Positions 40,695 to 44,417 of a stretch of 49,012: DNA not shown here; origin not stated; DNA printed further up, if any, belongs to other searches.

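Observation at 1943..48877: A family of nine 35-bp quasi-palindromes found only in intergenic DNA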

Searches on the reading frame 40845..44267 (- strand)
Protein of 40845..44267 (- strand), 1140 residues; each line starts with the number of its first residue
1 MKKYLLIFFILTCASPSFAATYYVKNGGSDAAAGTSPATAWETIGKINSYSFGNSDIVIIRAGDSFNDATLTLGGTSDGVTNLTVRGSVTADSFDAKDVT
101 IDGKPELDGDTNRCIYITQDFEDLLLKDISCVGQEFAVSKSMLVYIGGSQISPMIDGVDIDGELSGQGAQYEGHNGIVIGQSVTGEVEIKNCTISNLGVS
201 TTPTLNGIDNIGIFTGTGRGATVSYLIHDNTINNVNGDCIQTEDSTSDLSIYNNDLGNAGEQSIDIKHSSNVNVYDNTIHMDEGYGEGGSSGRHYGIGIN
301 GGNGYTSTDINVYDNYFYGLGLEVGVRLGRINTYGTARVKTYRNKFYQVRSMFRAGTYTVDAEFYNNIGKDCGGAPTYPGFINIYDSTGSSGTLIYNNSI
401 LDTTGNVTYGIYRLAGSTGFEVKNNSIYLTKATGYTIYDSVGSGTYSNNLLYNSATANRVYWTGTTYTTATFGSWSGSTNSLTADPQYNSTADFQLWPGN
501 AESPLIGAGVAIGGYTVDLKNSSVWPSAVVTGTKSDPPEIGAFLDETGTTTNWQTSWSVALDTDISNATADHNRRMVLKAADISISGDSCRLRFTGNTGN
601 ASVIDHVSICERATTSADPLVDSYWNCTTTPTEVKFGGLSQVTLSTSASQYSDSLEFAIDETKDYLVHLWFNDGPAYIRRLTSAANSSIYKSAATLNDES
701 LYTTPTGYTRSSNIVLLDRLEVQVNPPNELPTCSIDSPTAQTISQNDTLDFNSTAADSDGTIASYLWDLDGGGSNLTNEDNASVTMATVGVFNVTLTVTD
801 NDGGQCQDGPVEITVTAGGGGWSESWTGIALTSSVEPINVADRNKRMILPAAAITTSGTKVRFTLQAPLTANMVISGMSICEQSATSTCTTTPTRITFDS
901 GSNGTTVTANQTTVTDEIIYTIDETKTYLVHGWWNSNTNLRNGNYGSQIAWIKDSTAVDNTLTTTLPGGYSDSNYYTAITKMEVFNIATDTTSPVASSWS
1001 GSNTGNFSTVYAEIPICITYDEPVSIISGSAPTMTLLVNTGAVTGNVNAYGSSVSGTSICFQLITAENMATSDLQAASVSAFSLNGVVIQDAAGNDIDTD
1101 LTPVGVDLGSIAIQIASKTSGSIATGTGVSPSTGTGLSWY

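Call 6: search_protein_families(library=pfam, proteins=[window:40845-44267:-])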
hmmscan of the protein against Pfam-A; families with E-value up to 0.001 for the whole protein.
window:40845-44267:- (1140 aa): 4 families
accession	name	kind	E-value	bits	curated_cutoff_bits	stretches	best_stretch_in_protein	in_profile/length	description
PF18911.6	PKD_4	-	1e-09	38.7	27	1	739-815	10-85/85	PKD domain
PF00801.26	PKD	-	1.2e-09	38.5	23.5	1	740-804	8-71/80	PKD domain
PF22352.2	K319L-like_PKD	-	7.6e-08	32.7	27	1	741-815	5-84/84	K319L-like, PKD domain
PF13229.12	Beta_helix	-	3.3e-05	24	25.9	1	163-321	21-143/158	Right handed beta helix region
